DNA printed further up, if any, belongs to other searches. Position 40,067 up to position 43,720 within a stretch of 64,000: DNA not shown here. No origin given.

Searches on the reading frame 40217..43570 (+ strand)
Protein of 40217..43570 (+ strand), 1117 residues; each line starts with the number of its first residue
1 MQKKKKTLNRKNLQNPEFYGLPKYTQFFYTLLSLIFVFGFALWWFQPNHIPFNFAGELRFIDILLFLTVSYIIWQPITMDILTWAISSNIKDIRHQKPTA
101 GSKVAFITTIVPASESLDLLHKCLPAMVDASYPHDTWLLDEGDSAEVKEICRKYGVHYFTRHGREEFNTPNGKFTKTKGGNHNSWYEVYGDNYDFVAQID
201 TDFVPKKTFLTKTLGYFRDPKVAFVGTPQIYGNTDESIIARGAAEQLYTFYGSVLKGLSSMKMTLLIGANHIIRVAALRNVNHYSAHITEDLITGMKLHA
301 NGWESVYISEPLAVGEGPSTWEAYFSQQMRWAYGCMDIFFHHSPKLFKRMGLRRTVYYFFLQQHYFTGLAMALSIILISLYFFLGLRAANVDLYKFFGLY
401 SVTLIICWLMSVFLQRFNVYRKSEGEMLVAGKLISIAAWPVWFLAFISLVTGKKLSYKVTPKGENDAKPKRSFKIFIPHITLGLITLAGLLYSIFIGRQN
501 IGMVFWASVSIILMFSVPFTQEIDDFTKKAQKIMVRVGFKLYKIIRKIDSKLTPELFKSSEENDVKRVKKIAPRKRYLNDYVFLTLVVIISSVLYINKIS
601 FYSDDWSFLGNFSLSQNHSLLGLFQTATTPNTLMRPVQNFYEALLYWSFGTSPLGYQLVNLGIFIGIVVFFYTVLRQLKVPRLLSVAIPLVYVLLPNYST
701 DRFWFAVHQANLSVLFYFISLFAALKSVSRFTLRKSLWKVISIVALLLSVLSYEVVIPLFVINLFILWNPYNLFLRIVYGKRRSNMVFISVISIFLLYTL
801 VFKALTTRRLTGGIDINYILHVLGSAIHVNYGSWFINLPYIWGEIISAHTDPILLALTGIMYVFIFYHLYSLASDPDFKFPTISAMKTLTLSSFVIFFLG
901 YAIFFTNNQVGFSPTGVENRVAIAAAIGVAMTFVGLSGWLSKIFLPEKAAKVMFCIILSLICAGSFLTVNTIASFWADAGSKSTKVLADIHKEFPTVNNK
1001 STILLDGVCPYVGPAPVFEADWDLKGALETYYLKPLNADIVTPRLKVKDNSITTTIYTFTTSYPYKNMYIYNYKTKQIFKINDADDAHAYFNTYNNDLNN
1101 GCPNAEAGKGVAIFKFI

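Call 22: search_protein_families(library=pfam, proteins=[window:40217-43570:+], max_evalue=0.01)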
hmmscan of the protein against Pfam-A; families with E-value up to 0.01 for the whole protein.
window:40217-43570:+ (1117 aa): 5 families
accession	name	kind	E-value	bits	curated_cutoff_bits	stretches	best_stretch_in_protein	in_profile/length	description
PF13632.12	Glyco_trans_2_3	-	2.7e-19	70.2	27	1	196-400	2-183/198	Glycosyl transferase family group 2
PF13641.12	Glyco_tranf_2_3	-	1e-17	65.4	27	1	107-334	3-230/230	Glycosyltransferase like family 2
PF13506.12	Glyco_transf_21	-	1e-09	38.5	21.7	1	192-332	30-173/174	Glycosyl transferase family 21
PF03552.20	Cellulose_synt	-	6.3e-09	35.4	24.7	1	286-415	420-554/722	Cellulose synthase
PF00535.33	Glycos_transf_2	-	0.0022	18.4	23.3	0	194-279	80-165/168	Glycosyl transferase family 2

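Call 56: find_related_loci(query=window:40217-43570:+, collection=genome_contigs, flank=10000)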
Query window:40217-43570:+ (1117 aa) in genome_contigs; peptide patterns used: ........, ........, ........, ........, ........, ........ (x = any residue, [..] = any of these).
30 stretches matched a pattern; 1 encode a relative of the query (tblastn E <= 1e-3); 1 distinct loci.
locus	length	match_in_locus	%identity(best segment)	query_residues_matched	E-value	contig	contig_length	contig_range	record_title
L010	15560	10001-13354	84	1-1117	0e+0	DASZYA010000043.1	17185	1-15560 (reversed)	MAG TPA_asm: Patescibacteria group bacterium isolate SMAG_U6198 k141_848216, whole genome shotgun sequence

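Call 80: search_protein_families(library=pfam, proteins=[L010:700-2943:-, L010:2895-3689:+, L010:4129-4590:+, L010:4685-5401:+, L010:7089-7952:+], max_evalue=0.01)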
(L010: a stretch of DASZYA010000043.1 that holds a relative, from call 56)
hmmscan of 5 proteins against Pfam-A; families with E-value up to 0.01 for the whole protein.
L010:700-2943:- (747 aa): 11 families
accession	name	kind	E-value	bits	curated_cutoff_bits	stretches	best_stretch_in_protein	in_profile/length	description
PF24681.1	Kelch_KLHDC2_KLHL20_DRC7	-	2.3e-22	79.8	50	2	65-242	46-221/221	KLHDC2/KLHL20/DRC7 Kelch-repeats domain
PF13964.12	Kelch_6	-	4.1e-13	49.2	25.3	0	72-94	4-24/50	Kelch motif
PF01344.31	Kelch_1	-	9.2e-12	44.7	20.1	0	226-245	3-22/46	Kelch motif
PF24996.1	NANM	-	2.1e-11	43.8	45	1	66-195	4-128/350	N-acetylneuraminate epimerase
PF25210.1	Kelch_FKB95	-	3.3e-09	37.2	70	2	175-307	34-156/268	FKB95, Kelch-repeats domain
PF07646.21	Kelch_2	-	1.5e-08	34.6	21.3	0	119-150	1-31/48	Kelch motif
PF24981.1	Beta-prop_ATRN-LZTR1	-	5.2e-08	32.9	50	1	82-272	1-198/289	Attractin/LZTR1 beta-propeller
PF13418.12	Kelch_4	-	1.6e-05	25.2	21.6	0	72-92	4-25/49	Galactose oxidase, central domain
PF13415.12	Kelch_3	-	9.7e-05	22.9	22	0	129-172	1-38/48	Galactose oxidase, central domain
PF13529.12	Peptidase_C39_2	-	0.0013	19.7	24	1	368-518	2-143/143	Peptidase_C39 like family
PF13854.13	Kelch_HCF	-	0.0028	17.4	113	0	66-164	63-172/345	Host cell factor, Kelch-repeats domain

L010:2895-3689:+ (264 aa): 14 families
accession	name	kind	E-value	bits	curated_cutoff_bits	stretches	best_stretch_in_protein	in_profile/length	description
PF13847.12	Methyltransf_31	-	9.2e-18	64.8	27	1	85-191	2-113/145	Methyltransferase domain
PF13489.12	Methyltransf_23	-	9.5e-17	61.7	27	1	74-224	8-160/164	Methyltransferase domain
PF13649.12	Methyltransf_25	-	6.2e-16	59.3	27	1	90-183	1-97/97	Methyltransferase domain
PF08241.18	Methyltransf_11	-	1.1e-15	58.4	21.2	1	91-187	1-95/95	Methyltransferase domain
PF08242.18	Methyltransf_12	-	1.6e-11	45.2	30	1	91-185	1-98/98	Methyltransferase domain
PF05175.20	MTS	-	1.5e-07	31.7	23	1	78-187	22-138/170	Methyltransferase small domain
PF02353.26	CMAS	-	1.9e-07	31.1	27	1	74-191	49-168/273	Mycolic acid cyclopropane synthetase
PF06325.19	PrmA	-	3.5e-06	27.2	22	1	84-199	159-270/296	Ribosomal protein L11 methyltransferase (PrmA)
PF05219.18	DREV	-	5.7e-06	26.1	26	1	85-188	93-187/265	DREV methyltransferase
PF08003.17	Methyltransf_9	-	8.9e-06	25.3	23.8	1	84-203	113-233/315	Protein of unknown function (DUF1698)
PF13679.12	Methyltransf_32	-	0.0002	21.8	27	1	85-128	24-71/143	Methyltransferase domain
PF01728.25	FtsJ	-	0.00052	20.4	24.1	1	83-188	19-138/181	FtsJ-like methyltransferase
PF07021.18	MetW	-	0.00069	19.7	21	1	83-169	10-95/193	Methionine biosynthesis protein MetW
PF12692.13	Methyltransf_17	-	0.0011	19.4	27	1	73-208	15-154/160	S-adenosyl-L-methionine methyltransferase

L010:4129-4590:+ (153 aa): 0 families

L010:4685-5401:+ (238 aa): 0 families

L010:7089-7952:+ (287 aa): 1 family
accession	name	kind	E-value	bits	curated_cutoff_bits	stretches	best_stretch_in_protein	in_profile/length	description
PF13489.12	Methyltransf_23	-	0.0089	16.2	27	0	46-238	9-124/164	Methyltransferase domain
